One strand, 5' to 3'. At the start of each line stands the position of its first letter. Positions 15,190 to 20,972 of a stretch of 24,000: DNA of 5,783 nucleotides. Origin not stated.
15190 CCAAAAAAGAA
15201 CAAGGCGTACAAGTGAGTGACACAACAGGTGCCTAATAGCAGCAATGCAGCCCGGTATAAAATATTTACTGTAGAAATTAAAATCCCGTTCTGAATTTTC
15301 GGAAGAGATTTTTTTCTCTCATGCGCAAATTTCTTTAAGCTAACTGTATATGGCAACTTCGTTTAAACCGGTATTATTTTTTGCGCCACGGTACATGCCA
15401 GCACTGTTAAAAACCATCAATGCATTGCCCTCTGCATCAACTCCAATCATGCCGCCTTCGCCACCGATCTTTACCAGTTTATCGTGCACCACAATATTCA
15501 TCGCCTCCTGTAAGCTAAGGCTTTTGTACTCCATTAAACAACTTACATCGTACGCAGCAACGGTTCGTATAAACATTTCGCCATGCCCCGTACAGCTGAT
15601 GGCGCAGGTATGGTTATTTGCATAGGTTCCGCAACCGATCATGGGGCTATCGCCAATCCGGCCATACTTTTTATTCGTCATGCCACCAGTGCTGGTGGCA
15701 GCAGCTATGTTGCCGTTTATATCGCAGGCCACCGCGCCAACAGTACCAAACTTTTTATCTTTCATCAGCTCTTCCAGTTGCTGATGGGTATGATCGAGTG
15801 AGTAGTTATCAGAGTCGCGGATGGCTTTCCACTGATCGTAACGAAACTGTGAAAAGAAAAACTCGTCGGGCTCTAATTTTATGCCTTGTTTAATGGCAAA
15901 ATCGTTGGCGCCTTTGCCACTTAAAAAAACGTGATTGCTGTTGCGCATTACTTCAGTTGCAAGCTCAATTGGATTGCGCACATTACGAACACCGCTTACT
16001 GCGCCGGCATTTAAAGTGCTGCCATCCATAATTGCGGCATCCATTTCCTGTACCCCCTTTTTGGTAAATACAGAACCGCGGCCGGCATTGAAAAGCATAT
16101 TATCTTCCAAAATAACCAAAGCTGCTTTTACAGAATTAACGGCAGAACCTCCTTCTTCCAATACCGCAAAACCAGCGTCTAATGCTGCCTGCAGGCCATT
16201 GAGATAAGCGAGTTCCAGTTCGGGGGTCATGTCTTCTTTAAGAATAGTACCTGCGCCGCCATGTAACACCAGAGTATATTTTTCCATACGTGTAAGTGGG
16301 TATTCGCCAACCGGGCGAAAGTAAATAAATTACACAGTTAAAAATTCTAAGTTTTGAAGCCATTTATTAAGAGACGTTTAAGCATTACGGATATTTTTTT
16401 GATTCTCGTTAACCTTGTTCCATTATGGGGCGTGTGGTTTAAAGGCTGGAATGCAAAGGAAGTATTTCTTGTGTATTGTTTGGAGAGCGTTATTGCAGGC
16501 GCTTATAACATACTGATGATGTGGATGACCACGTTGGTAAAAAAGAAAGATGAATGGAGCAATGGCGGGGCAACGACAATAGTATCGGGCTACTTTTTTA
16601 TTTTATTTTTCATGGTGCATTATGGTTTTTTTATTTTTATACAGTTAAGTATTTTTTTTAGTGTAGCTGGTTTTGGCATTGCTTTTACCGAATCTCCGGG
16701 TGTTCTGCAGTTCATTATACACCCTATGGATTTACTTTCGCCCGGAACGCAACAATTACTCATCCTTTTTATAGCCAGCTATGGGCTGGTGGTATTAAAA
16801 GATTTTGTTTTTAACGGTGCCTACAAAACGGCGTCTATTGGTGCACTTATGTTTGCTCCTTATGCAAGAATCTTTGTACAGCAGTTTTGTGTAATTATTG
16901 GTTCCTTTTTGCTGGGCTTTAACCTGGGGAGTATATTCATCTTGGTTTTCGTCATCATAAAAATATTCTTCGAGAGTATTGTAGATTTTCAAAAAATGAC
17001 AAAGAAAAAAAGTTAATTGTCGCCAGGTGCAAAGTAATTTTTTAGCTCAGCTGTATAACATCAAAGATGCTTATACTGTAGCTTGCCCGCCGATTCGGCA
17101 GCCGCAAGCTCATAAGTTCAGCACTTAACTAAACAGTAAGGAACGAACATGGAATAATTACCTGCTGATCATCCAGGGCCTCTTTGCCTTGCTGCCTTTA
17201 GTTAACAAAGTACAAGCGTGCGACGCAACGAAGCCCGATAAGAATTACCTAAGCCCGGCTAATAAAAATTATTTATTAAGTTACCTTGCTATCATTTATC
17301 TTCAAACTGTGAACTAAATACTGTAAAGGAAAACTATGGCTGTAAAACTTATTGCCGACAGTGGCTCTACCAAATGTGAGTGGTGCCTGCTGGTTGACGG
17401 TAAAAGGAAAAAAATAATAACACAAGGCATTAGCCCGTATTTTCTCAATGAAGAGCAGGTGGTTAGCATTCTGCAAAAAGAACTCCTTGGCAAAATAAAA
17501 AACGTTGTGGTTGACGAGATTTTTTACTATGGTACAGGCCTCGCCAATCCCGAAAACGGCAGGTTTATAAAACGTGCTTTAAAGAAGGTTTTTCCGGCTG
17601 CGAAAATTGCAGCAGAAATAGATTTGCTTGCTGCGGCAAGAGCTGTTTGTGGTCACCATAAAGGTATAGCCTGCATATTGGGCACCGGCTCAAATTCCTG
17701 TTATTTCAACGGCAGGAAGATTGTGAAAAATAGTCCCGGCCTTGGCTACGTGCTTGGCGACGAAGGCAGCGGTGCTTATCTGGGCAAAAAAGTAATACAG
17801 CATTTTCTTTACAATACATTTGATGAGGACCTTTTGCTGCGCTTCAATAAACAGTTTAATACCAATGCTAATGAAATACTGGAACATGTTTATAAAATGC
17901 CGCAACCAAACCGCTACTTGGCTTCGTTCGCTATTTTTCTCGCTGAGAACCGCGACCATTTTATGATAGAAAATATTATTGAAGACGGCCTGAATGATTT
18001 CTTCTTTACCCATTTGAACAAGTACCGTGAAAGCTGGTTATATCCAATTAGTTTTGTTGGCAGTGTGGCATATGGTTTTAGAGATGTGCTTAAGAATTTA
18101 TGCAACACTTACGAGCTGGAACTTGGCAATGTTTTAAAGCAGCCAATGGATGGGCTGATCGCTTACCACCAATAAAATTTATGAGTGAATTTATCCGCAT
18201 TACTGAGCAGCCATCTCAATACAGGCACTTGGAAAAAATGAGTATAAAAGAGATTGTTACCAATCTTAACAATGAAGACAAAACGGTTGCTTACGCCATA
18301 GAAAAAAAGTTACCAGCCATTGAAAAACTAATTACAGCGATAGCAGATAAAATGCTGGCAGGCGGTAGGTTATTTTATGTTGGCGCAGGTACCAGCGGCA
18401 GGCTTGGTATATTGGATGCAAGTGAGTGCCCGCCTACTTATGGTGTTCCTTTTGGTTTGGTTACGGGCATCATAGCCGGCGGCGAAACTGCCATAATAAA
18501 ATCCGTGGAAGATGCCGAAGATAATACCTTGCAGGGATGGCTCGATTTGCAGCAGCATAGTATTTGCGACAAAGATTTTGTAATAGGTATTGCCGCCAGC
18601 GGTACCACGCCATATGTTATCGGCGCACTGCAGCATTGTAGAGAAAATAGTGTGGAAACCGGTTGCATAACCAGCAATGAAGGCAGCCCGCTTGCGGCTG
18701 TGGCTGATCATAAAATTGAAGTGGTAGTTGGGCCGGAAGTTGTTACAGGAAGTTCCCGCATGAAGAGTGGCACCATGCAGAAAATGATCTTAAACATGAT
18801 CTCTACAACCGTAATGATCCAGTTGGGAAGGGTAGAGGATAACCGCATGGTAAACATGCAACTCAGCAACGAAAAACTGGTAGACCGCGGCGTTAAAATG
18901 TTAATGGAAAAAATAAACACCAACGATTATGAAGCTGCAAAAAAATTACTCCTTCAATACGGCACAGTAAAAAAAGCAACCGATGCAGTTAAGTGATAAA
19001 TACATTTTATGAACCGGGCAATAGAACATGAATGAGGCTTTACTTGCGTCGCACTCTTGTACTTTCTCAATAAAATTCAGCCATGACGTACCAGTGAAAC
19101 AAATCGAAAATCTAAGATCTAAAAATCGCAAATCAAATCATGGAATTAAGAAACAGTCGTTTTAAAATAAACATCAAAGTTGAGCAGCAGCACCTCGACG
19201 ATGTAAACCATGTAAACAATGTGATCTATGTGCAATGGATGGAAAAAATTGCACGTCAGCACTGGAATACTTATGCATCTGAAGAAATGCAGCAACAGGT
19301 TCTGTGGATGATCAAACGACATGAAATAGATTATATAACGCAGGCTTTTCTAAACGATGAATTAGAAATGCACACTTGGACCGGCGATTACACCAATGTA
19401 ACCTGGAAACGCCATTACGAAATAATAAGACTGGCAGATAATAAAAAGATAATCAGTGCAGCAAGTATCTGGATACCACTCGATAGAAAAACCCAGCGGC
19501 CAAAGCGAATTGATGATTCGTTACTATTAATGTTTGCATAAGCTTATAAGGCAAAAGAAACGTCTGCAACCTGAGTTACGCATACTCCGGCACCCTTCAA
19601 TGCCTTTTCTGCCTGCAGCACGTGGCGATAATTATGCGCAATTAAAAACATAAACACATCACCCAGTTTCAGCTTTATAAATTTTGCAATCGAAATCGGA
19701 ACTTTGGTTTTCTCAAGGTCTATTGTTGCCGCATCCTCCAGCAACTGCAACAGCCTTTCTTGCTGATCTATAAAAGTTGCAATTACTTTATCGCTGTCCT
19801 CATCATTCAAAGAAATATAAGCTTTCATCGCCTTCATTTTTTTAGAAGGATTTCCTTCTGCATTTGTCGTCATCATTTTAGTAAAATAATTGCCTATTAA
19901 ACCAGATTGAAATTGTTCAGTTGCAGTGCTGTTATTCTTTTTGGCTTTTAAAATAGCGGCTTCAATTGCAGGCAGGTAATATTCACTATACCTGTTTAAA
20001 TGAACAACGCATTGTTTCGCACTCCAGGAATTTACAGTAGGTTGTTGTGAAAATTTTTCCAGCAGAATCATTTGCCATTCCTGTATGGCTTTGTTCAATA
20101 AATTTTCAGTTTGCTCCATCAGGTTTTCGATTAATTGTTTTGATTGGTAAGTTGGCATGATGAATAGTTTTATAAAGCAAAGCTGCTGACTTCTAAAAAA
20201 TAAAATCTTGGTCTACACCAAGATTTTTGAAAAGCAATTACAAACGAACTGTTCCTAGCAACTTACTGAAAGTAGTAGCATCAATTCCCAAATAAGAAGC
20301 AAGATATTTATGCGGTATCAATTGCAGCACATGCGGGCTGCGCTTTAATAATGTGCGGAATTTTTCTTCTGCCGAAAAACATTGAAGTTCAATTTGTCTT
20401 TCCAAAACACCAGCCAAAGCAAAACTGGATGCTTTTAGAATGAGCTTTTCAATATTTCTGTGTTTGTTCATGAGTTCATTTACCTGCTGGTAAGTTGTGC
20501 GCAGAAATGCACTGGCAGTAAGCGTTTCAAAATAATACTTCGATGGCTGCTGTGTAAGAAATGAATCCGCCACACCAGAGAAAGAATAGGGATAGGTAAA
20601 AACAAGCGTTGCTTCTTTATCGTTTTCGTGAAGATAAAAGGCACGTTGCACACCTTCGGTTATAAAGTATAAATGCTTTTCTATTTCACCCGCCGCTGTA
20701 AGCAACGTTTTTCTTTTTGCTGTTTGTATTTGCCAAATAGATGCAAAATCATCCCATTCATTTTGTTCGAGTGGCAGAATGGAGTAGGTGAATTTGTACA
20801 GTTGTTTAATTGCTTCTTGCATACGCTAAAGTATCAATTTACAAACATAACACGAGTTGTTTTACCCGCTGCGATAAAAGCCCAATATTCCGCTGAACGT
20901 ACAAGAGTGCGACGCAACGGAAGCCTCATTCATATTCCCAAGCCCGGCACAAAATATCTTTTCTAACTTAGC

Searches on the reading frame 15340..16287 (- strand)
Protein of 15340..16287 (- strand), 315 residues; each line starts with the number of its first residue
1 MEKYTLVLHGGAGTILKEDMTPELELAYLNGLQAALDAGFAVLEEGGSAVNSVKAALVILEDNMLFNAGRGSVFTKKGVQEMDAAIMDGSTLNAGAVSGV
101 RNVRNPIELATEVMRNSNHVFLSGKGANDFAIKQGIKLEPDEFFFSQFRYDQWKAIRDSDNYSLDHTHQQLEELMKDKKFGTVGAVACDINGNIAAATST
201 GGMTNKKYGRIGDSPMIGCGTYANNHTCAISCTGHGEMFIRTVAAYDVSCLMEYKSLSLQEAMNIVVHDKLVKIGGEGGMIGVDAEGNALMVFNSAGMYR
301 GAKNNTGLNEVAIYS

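Call 12: search_protein_families(library=pfam, proteins=[window:15340-16287:-], max_evalue=0.01)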
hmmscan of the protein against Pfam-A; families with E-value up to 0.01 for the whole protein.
window:15340-16287:- (315 aa): 1 family
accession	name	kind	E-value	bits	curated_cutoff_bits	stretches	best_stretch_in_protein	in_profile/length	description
PF01112.23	Asparaginase_2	-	2.2e-110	369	27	1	5-314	2-309/309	Asparaginase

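Call 41: find_homologous_proteins(query=window:15340-16287:-, max_evalue=1e-60)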
Query window:15340-16287:- (315 aa): 7999 proteins with E <= 1e-60 among 8000 candidates; the best 120 are listed.
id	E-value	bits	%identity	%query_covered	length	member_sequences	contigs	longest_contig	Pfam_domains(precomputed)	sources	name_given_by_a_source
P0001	1.9e-205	699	100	100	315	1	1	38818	PF01112.24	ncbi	-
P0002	2.7e-194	662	94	100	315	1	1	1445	PF01112.24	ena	-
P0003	1.6e-192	656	94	100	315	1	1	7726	PF01112.24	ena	-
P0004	1.7e-192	656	93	100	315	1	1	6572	PF01112.24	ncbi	ncbi:MAG: isoaspartyl peptidase/L-asparaginase [Panacibacter sp.]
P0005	3.9e-192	655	93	100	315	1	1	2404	PF01112.24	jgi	-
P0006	4.7e-192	655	93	100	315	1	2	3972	PF01112.24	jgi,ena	-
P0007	1.9e-191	653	93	100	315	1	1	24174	PF01112.24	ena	-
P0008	3.1e-191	652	93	100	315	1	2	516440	PF01112.24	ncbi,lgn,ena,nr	ncbi:MAG TPA: isoaspartyl peptidase/L-asparaginase [Panacibacter sp.]|nr:isoaspartyl peptidase/L-asp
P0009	1.2e-190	650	94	98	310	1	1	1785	PF01112.24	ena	-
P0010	1.6e-189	647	93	98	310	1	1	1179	PF01112.24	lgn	-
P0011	1.6e-189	647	91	100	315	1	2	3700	PF01112.24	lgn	-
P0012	4.3e-189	645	93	98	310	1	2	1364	PF01112.24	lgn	-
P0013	1.0e-188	644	93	98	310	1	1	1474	PF01112.24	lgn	-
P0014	1.1e-188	644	90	100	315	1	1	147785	PF01112.24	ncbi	-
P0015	1.2e-188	644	91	100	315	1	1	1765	PF01112.24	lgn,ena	-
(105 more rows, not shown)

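Call 42: find_encoding_contigs(protein=P0008, flank=10000, max_places=3)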
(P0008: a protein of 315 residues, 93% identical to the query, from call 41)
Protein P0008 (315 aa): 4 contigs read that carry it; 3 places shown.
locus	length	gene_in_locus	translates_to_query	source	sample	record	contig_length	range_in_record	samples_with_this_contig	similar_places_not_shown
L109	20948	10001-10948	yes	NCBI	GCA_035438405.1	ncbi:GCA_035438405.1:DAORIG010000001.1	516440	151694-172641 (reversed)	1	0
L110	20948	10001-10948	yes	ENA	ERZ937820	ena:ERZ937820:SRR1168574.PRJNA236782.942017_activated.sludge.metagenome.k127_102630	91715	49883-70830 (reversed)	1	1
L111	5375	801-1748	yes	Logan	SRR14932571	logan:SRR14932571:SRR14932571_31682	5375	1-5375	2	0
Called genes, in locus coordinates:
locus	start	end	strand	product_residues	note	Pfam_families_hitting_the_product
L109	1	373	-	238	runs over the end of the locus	-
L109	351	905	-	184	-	PF04542:Sigma70_r2, PF08281:Sigma70_r4_2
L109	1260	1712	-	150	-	PF09537:DUF2383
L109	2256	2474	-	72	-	-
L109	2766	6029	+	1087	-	PF26549:Tricorn_N, PF26550:Tricorn_2nd, PF26550:Tricorn_2nd, PF07676:PD40, PF26549:Tricorn_N (weak), PF14684:Tricorn_C1, PF14685:PDZ_Tricorn, PF03572:Peptidase_S41, +2 more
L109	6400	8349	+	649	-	PF28559:TPR_SusR, PF00515:TPR_1 (faint), PF07719:TPR_2 (faint), PF13176:TPR_7 (faint), PF13181:TPR_8 (faint), PF13424:TPR_12, PF07730:HisKA_3, PF02518:HATPase_c (weak), +2 more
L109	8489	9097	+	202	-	-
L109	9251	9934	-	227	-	PF20108:DUF6498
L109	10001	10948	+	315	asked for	PF01112:Asparaginase_2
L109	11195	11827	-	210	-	-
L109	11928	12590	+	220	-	PF00775:Dioxygenase_C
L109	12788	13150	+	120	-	-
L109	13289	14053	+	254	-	PF00106:adh_short, PF08659:KR, PF13561:adh_short_C2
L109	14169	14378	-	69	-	-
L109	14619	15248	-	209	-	PF00072:Response_reg, PF00196:GerE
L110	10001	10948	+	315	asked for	PF01112:Asparaginase_2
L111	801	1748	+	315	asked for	PF01112:Asparaginase_2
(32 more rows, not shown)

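Call 43: find_encoding_contigs(protein=P0007, flank=10000, max_places=2)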
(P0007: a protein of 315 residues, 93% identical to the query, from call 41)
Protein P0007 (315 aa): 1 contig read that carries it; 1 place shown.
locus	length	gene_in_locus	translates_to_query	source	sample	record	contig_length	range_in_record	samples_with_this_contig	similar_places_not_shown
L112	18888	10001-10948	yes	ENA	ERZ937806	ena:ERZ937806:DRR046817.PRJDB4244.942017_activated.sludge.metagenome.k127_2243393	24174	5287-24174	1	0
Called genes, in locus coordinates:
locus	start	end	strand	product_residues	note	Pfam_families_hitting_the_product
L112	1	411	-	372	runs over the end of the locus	-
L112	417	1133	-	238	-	-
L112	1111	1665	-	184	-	PF04542:Sigma70_r2 (weak), PF08281:Sigma70_r4_2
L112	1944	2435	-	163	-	-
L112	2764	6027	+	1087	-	PF26549:Tricorn_N, PF26550:Tricorn_2nd, PF26550:Tricorn_2nd, PF07676:PD40, PF26549:Tricorn_N (weak), PF14684:Tricorn_C1, PF14685:PDZ_Tricorn, PF03572:Peptidase_S41, +2 more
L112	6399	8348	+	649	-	PF28559:TPR_SusR, PF07719:TPR_2 (faint), PF13176:TPR_7 (faint), PF00515:TPR_1 (weak), PF13414:TPR_11 (weak), PF13424:TPR_12, PF07730:HisKA_3, PF02518:HATPase_c, +2 more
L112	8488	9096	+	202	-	-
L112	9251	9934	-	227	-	PF20108:DUF6498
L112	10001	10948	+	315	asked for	PF01112:Asparaginase_2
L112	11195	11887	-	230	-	PF13568:OMP_b-brl_2 (faint)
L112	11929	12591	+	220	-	PF00775:Dioxygenase_C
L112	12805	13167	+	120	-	-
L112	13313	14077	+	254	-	PF00106:adh_short, PF08659:KR, PF13561:adh_short_C2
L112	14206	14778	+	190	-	-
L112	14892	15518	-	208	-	PF00072:Response_reg, PF00196:GerE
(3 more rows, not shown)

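Call 44: find_encoding_contigs(protein=P0014, flank=10000, max_places=2)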
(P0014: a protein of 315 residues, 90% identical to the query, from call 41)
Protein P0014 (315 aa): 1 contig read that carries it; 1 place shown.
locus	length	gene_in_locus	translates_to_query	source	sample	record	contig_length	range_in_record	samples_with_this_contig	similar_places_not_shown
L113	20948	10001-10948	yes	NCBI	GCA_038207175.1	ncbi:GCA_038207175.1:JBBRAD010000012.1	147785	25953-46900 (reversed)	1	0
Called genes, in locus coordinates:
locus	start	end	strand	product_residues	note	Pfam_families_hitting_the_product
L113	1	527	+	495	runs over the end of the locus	PF00370:FGGY_N, PF02782:FGGY_C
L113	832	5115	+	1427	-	PF04997:RNA_pol_Rpb1_1, PF00623:RNA_pol_Rpb1_2, PF04983:RNA_pol_Rpb1_3, PF01551:Peptidase_M23 (faint), PF05000:RNA_pol_Rpb1_4, PF04998:RNA_pol_Rpb1_5, PF01333:Apocytochr_F_C (faint), PF21668:RPOC_hybrid (faint), +2 more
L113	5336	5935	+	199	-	PF03938:OmpH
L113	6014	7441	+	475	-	PF13520:AA_permease_2, PF00324:AA_permease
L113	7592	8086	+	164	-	-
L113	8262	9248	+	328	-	PF00294:PfkB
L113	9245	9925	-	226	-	PF20108:DUF6498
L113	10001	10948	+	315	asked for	PF01112:Asparaginase_2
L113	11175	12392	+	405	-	PF12704:MacB_PCD, PF02687:FtsX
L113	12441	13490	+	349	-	PF00814:TsaD, PF22521:HypF_C_2 (weak)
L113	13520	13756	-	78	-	-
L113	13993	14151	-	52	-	-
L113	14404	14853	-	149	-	-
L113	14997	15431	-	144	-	-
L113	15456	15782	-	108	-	PF01022:HTH_5, PF12840:HTH_20, PF13412:HTH_24 (weak), PF08279:HTH_11 (weak)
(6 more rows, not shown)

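Call 74: find_encoding_contigs(protein=P0001, flank=10000, max_places=2)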
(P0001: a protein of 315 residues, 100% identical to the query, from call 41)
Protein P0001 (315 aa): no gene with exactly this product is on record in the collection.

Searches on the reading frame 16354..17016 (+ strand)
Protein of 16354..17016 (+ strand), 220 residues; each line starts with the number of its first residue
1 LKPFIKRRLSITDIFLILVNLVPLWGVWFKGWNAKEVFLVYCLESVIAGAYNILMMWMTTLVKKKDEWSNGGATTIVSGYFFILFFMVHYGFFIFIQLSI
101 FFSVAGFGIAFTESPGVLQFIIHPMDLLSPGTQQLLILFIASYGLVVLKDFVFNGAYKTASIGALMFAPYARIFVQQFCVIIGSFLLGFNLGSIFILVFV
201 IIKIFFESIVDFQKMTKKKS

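Call 12: search_protein_families(library=pfam, proteins=[window:16354-17016:+], max_evalue=0.01)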
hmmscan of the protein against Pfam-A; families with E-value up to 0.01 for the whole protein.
window:16354-17016:+ (220 aa): 1 family
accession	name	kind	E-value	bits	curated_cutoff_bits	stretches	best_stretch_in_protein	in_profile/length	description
PF20108.4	DUF6498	-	1e-36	126.6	23.7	1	8-210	7-193/207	Family of unknown function (DUF6498)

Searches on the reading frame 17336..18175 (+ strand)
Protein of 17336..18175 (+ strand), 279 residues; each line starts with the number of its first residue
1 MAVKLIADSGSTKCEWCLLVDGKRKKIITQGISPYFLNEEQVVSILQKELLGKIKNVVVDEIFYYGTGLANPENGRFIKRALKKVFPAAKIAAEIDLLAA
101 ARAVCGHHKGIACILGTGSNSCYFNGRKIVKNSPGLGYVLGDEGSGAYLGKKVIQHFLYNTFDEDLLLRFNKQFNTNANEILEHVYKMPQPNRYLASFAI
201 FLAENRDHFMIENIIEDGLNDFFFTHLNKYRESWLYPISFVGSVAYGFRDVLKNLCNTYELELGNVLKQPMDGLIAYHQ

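Call 12: search_protein_families(library=pfam, proteins=[window:17336-18175:+], max_evalue=0.01)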
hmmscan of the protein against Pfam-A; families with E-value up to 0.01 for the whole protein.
window:17336-18175:+ (279 aa): 1 family
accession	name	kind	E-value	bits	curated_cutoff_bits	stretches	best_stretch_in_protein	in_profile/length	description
PF01869.26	BcrAD_BadFG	-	3.1e-05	24.1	31.5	1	8-157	4-155/271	BadF/BadG/BcrA/BcrD ATPase family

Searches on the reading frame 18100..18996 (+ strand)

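Call 12: search_protein_families(library=pfam, proteins=[window:18100-18996:+], max_evalue=0.01)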
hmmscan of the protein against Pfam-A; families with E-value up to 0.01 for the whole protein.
window:18100-18996:+ (298 aa): 5 families
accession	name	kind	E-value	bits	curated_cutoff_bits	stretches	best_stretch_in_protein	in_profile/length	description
PF22645.1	GKRP_SIS_N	-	1.7e-18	66.8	27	1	75-180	3-112/113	Glucokinase regulatory protein N-terminal SIS domain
PF01380.27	SIS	-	1.2e-09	38.5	25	1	156-233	52-127/131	SIS domain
PF22198.1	GKRP_SIS_2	-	4.8e-07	30.1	27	1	74-162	7-88/191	Glucokinase regulatory protein, second SIS domain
PF13580.11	SIS_2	-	6.1e-05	23.5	27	1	66-192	13-138/138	SIS domain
PF20741.3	GKRP-like_C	-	0.00015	22.7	27.7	1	248-286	2-40/100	C-terminal lid domain of glucokinase regulatory protein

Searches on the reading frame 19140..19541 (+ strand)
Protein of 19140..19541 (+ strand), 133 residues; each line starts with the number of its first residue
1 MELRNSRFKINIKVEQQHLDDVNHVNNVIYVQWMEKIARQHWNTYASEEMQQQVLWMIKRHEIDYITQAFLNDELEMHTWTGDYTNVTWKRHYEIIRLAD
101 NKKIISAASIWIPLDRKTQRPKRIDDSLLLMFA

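Call 12: search_protein_families(library=pfam, proteins=[window:19140-19541:+], max_evalue=0.01)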
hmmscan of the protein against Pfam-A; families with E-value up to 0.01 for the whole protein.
window:19140-19541:+ (133 aa): 4 families
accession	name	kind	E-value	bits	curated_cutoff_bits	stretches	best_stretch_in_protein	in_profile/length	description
PF01643.23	Acyl-ACP_TE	-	1.1e-11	45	23.7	1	8-128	4-127/131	Acyl-ACP thioesterase N-terminal domain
PF13279.12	4HBT_2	-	6.7e-11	43.1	25.5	1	16-129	3-119/122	Thioesterase-like superfamily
PF03061.28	4HBT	-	7.9e-06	26.5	20.6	1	23-98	2-73/79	Thioesterase superfamily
PF20791.3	Acyl-ACP_TE_C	-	0.001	19.6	21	1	8-111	8-99/101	Acyl-ACP thioesterase C-terminal domain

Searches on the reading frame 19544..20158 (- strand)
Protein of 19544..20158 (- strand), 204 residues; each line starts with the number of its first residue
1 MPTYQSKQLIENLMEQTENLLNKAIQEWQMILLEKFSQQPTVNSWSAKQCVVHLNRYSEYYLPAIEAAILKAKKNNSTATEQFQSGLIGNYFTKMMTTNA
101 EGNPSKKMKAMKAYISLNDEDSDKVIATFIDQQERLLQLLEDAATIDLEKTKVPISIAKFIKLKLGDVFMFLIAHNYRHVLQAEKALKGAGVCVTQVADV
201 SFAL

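Call 12: search_protein_families(library=pfam, proteins=[window:19544-20158:-], max_evalue=0.01)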
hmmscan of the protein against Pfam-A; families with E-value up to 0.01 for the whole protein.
window:19544-20158:- (204 aa): 5 families
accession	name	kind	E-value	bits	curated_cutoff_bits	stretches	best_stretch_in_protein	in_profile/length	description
PF12867.12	DinB_2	-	9.8e-11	42.6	24.8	1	33-183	18-128/128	DinB superfamily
PF05163.17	DinB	-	0.00034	21.1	23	1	31-195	26-150/165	DinB family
PF00450.28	Peptidase_S10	-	0.0044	16.9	21.9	1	30-104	120-192/420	Serine carboxypeptidase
PF22587.1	DNApolII_insertion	-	0.0051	17.2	27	0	174-192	43-61/61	DNA polymerase II, insertion domain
PF07980.17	SusD_RagB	-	0.0059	16.7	23.1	1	8-81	110-183/297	SusD family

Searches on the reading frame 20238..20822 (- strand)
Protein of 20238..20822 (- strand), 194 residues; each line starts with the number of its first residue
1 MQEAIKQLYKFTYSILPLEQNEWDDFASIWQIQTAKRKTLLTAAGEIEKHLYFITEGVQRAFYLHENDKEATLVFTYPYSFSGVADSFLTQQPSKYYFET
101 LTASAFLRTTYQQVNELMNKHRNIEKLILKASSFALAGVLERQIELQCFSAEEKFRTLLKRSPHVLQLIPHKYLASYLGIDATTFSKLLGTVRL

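Call 12: search_protein_families(library=pfam, proteins=[window:20238-20822:-], max_evalue=0.01)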
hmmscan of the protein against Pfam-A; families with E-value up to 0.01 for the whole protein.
window:20238-20822:- (194 aa): 1 family
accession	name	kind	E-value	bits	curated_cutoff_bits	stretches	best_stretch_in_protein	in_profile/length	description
PF00027.35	cNMP_binding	-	1.4e-08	35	27.5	1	35-121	4-89/89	Cyclic nucleotide-binding domain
